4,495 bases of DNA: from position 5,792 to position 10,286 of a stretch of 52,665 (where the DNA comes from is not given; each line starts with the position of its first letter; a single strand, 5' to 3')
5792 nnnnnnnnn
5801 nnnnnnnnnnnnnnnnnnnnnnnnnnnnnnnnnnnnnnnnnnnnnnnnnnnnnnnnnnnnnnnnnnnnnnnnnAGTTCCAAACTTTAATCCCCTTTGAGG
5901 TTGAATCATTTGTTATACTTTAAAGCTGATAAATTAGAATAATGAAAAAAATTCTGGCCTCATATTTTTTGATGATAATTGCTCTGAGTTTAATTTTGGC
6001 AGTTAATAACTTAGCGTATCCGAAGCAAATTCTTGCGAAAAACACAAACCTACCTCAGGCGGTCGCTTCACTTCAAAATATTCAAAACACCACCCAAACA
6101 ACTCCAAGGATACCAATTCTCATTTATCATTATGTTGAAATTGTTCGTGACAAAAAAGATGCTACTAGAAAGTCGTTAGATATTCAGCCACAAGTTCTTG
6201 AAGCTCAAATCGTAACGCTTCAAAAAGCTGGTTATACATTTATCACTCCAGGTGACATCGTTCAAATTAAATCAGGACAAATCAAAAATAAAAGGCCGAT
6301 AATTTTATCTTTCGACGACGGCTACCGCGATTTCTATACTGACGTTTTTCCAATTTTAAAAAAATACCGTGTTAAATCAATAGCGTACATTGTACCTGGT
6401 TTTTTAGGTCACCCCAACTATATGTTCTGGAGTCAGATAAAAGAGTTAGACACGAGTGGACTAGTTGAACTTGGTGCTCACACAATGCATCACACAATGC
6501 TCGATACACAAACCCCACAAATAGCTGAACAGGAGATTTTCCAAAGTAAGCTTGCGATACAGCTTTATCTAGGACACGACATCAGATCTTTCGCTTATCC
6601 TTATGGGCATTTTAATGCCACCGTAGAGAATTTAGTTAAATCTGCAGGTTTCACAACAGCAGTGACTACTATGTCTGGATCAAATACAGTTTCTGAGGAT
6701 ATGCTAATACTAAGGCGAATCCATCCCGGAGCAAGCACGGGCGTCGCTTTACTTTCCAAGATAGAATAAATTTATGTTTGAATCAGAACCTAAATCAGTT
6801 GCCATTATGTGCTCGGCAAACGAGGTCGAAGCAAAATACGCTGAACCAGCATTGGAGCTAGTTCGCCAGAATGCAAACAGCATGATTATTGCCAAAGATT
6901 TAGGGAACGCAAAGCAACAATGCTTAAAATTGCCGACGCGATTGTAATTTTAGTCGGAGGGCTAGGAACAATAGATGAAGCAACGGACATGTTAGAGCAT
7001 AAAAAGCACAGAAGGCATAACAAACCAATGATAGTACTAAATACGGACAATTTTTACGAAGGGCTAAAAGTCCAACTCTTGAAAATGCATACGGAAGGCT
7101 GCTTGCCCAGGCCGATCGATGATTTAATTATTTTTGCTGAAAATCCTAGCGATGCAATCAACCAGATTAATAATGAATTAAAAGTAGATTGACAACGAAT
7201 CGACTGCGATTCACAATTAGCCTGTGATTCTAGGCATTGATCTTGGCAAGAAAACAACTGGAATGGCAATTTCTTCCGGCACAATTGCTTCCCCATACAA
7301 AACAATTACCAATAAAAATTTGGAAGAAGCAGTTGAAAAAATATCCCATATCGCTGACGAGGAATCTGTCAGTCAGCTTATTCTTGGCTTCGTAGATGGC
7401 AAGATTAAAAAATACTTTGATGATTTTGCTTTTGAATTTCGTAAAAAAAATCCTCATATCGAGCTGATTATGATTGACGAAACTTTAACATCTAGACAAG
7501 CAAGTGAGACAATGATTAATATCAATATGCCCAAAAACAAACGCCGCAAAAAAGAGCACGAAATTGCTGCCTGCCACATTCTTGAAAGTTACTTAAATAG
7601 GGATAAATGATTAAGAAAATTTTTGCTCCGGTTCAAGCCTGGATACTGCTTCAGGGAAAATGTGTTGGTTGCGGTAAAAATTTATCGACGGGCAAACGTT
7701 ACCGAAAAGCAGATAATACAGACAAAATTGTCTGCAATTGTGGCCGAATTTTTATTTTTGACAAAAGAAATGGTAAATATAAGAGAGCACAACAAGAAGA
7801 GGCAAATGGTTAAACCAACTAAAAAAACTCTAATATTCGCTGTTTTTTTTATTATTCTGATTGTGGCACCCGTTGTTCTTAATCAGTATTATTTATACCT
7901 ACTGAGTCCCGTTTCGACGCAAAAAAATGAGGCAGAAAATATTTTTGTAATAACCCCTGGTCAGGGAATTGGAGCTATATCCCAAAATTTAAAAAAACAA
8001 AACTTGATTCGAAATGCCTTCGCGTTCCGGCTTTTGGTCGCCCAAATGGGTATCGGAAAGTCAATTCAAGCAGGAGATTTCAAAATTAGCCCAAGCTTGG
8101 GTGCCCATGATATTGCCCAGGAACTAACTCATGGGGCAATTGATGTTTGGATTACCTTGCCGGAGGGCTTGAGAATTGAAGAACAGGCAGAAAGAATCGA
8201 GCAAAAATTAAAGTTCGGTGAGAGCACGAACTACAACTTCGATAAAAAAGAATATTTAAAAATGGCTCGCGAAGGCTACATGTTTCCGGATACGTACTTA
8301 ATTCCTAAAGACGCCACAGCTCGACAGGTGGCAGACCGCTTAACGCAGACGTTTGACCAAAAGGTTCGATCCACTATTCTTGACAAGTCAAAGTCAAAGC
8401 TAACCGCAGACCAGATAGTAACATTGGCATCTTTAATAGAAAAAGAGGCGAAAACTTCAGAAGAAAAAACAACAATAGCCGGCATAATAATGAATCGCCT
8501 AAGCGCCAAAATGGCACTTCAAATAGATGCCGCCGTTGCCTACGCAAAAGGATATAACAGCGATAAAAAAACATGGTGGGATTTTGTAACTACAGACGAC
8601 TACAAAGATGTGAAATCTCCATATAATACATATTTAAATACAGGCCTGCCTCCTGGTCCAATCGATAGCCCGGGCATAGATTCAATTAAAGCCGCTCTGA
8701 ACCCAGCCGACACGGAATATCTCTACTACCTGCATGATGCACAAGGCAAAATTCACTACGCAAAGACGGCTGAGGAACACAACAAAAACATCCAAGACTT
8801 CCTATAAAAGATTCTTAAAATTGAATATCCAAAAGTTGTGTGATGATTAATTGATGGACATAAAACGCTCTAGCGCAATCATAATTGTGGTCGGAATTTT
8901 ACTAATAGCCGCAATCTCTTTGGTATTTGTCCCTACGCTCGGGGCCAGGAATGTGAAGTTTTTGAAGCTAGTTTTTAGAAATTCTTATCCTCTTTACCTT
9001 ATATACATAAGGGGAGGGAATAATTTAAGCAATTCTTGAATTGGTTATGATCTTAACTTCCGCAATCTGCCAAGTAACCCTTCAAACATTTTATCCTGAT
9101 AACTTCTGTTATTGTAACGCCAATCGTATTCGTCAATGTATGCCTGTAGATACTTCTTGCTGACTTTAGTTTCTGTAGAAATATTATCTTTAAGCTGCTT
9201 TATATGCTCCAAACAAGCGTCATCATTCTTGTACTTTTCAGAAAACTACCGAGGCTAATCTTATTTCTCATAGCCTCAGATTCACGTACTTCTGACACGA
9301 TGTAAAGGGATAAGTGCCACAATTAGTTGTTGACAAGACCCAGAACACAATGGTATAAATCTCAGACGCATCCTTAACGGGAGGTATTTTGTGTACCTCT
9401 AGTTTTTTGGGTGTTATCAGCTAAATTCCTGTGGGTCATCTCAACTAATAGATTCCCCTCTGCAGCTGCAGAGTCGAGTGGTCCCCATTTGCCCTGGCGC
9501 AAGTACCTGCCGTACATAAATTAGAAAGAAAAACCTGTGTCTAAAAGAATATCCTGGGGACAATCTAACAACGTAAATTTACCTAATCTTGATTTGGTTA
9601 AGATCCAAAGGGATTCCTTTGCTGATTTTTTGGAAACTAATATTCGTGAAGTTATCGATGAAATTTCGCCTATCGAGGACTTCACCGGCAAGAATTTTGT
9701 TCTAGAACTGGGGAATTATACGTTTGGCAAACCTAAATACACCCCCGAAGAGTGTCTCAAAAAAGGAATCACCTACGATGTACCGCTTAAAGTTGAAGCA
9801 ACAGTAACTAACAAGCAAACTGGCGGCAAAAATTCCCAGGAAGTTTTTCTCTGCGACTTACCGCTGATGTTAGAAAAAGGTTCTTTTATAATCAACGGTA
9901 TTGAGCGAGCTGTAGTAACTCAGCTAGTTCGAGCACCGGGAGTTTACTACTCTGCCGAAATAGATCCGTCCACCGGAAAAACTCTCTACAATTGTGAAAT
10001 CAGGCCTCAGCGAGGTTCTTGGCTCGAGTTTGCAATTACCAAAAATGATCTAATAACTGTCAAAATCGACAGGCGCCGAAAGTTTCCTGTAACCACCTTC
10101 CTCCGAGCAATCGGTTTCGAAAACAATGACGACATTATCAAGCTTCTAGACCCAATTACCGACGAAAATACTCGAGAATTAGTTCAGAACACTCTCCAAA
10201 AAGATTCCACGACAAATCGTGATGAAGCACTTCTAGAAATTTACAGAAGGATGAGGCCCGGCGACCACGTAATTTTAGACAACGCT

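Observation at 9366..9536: Structured 170-nt rpoB leader with mutually exclusive folds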

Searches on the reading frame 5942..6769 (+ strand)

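Call 8: search_protein_families(library=pfam, proteins=[window:5942-6769:+])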
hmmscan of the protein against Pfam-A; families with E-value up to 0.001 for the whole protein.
window:5942-6769:+ (275 aa): 1 family
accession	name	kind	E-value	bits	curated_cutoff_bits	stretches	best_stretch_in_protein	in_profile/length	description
PF01522.26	Polysacc_deac_1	-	4.4e-26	91.7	23.1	1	115-239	4-123/124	Polysaccharide deacetylase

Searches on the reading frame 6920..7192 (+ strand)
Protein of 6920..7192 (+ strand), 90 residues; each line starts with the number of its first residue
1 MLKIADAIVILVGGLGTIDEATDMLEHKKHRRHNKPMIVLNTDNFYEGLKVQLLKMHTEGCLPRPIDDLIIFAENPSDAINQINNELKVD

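Call 8: search_protein_families(library=pfam, proteins=[window:6920-7192:+])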
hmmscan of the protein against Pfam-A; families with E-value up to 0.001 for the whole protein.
window:6920-7192:+ (90 aa): 1 family
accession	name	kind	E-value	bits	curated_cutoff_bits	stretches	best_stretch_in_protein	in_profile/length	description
PF03641.19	Lysine_decarbox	-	1.3e-18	67.9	27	1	1-83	49-131/131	Possible lysine decarboxylase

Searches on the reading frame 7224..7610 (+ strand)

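Call 8: search_protein_families(library=pfam, proteins=[window:7224-7610:+])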
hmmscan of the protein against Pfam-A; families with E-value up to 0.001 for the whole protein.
window:7224-7610:+ (128 aa): 1 family
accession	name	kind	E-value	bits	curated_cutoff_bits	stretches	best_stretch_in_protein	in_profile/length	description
PF03652.20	RuvX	-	6.5e-25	88.5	29.2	1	2-125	3-133/134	Holliday junction resolvase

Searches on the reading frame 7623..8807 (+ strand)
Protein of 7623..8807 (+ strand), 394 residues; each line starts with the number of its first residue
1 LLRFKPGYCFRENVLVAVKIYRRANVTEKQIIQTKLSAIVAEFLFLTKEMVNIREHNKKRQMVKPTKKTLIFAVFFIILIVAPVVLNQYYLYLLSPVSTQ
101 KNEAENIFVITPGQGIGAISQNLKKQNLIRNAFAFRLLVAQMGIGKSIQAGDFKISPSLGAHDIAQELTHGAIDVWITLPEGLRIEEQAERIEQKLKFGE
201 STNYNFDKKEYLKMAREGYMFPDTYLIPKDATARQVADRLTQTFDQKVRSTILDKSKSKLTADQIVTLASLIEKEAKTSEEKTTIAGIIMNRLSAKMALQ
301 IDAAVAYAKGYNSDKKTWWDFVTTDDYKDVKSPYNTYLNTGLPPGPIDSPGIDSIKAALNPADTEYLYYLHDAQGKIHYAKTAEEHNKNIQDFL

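Call 8: search_protein_families(library=pfam, proteins=[window:7623-8807:+])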
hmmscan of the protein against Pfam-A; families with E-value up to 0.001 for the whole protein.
window:7623-8807:+ (394 aa): 1 family
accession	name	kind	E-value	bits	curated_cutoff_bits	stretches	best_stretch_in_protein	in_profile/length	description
PF02618.21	YceG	-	3.2e-79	266.7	32.4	1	108-391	1-274/275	YceG-like family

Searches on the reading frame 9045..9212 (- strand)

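Call 8: search_protein_families(library=pfam, proteins=[window:9045-9212:-])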
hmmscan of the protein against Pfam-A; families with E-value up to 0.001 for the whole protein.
window:9045-9212:- (55 aa): 1 family
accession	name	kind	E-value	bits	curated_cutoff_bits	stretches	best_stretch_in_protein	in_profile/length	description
PF12762.13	DDE_Tnp_IS1595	-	0.00032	21.2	27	1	6-34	124-153/153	ISXO2-like transposase domain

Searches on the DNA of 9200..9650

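Call 4: search_rna_families(source=window, start=9200, end=9650, threshold=evalue, max_evalue=10, show_alignments=3)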
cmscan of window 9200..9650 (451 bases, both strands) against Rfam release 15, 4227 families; matches with E-value up to 10: 1.
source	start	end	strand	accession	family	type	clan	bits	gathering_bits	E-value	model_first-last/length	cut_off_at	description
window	9612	9646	-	RF01374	CRISPR-DR61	Gene; CRISPR;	-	16.9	38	5.1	1-37/37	no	CRISPR RNA direct repeat element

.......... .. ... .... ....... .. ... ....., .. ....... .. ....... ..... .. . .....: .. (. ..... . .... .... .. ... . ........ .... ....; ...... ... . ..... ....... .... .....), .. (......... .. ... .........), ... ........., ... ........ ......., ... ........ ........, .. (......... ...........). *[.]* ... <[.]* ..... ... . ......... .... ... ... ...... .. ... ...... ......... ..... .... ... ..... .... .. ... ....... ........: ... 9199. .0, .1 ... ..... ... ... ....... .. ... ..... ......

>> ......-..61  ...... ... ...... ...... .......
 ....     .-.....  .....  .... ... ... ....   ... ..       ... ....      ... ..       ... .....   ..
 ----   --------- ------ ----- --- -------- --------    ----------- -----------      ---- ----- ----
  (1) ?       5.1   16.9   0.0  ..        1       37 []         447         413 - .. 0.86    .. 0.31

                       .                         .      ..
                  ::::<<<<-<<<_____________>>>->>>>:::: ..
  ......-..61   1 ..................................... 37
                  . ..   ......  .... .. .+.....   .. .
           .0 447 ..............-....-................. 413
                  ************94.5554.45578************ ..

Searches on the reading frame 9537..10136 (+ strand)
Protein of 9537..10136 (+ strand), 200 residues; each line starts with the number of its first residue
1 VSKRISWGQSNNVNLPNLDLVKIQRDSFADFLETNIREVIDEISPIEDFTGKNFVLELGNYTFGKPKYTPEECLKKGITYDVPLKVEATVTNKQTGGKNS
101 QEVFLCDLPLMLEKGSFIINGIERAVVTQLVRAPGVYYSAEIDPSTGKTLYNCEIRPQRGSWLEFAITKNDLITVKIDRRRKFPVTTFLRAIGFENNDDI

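Call 56: find_related_loci(query=window:9537-10136:+, collection=genome_contigs, flank=600)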
Query window:9537-10136:+ (200 aa) in genome_contigs; peptide patterns used: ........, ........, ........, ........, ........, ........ (x = any residue, [..] = any of these).
129 stretches matched a pattern; 41 encode a relative of the query (tblastn E <= 1e-3); 41 distinct loci.
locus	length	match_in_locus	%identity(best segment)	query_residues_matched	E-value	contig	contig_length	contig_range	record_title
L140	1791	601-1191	89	4-200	1e-123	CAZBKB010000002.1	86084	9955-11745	MAG TPA_asm: uncultured Gammaproteobacteria bacterium isolate SRP050083_co1_19 genome assembly, contig: NODE_47_length_8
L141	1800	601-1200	87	1-200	6e-123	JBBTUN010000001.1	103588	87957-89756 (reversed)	MAG: Patescibacteria group bacterium isolate H41-bin134_1 H41_bin134_1_000000000001, whole genome shotgun sequence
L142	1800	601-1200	85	1-200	8e-121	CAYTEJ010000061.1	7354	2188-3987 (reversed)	MAG TPA_asm: uncultured Gammaproteobacteria bacterium isolate binchicken_co110_1204 genome assembly, contig: NODE_22264_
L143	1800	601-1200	82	1-200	2e-119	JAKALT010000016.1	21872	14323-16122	MAG: bacterium isolate WY5.bin133 NODE_3702_length_21872_cov_2.202575, whole genome shotgun sequence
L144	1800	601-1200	83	1-200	2e-119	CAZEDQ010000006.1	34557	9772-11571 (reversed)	MAG TPA_asm: uncultured Gammaproteobacteria bacterium isolate SRP050083_co7_608 genome assembly, contig: NODE_935_length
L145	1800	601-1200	76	1-200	2e-111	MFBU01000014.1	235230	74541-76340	MAG: Candidatus Curtissbacteria bacterium RIFCSPLOWO2_02_41_11 rifcsplowo2_02_sub10_scaffold_3, whole genome shotgun seq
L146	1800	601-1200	77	1-200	4e-111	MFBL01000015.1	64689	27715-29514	MAG: Candidatus Curtissbacteria bacterium RIFCSPHIGHO2_12_FULL_41_17 rifcsphigho2_12_scaffold_2164, whole genome shotgun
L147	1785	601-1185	80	3-197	7e-110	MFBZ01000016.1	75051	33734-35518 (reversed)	MAG: Candidatus Curtissbacteria bacterium RIFCSPLOWO2_12_FULL_41_16 rifcsplowo2_12_scaffold_398, whole genome shotgun se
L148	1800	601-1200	77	1-200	1e-108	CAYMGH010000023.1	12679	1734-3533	MAG TPA_asm: uncultured Gammaproteobacteria bacterium isolate SRP269290_co1_900 genome assembly, contig: NODE_7281_lengt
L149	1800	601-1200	76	1-200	7e-108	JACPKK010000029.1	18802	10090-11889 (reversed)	MAG: Candidatus Curtissbacteria bacterium isolate NC_groundwater_492_Ag_S-0.1um_45_10 S35_SO-1_scaffold_215603, whole ge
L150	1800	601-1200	76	1-200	6e-109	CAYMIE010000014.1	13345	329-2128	MAG TPA_asm: uncultured Gammaproteobacteria bacterium isolate SRP050083_co3_380 genome assembly, contig: NODE_3814_lengt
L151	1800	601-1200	73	1-200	7e-107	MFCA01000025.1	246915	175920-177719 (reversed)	MAG: Candidatus Curtissbacteria bacterium RIFOXYA1_FULL_41_14 rifoxya1_full_scaffold_71, whole genome shotgun sequence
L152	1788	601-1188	77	3-198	2e-106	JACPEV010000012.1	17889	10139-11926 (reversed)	MAG: Candidatus Curtissbacteria bacterium isolate NC_groundwater_344_Ag_B-0.1um_41_20 GD18-4_B1_scaffold_698078, whole g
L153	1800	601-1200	75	1-200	2e-106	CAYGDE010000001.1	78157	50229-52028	MAG TPA_asm: uncultured Gammaproteobacteria bacterium isolate ERP113451_co3_430 genome assembly, contig: NODE_117_length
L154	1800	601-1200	82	1-200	8e-119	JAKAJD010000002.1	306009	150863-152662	MAG: bacterium isolate WY3.bin73 NODE_20_length_306009_cov_3.684035, whole genome shotgun sequence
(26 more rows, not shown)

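Call 57: find_related_loci(query=window:9537-10136:+, collection=metagenome_contigs, flank=450)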
Query window:9537-10136:+ (200 aa) in metagenome_contigs; peptide patterns used: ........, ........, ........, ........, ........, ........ (x = any residue, [..] = any of these).
222 stretches matched a pattern; 71 encode a relative of the query (tblastn E <= 1e-3); 71 distinct loci.
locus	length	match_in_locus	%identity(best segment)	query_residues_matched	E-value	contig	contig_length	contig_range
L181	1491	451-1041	89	4-200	3e-124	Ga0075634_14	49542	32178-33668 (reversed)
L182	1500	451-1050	88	1-200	7e-124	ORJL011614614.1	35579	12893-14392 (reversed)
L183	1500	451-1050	87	1-200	2e-123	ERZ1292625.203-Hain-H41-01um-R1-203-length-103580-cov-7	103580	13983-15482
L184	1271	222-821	86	1-200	5e-126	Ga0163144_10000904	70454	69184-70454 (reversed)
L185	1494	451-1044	87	3-200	1e-121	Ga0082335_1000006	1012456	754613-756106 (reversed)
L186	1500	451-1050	84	1-200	5e-121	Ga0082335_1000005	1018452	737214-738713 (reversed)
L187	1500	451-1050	86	1-200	3e-121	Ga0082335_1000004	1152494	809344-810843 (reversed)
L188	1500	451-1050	83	1-200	6e-120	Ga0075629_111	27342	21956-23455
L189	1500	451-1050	85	1-200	9e-122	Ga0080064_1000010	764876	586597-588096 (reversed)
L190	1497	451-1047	80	2-200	4e-115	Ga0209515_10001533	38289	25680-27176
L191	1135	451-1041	80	4-200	4e-118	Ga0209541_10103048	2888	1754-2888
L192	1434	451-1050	78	1-200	7e-117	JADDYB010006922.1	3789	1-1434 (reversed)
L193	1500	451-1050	78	1-200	8e-114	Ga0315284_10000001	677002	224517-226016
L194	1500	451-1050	76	1-200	7e-112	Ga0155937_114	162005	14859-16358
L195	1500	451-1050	78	1-200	1e-111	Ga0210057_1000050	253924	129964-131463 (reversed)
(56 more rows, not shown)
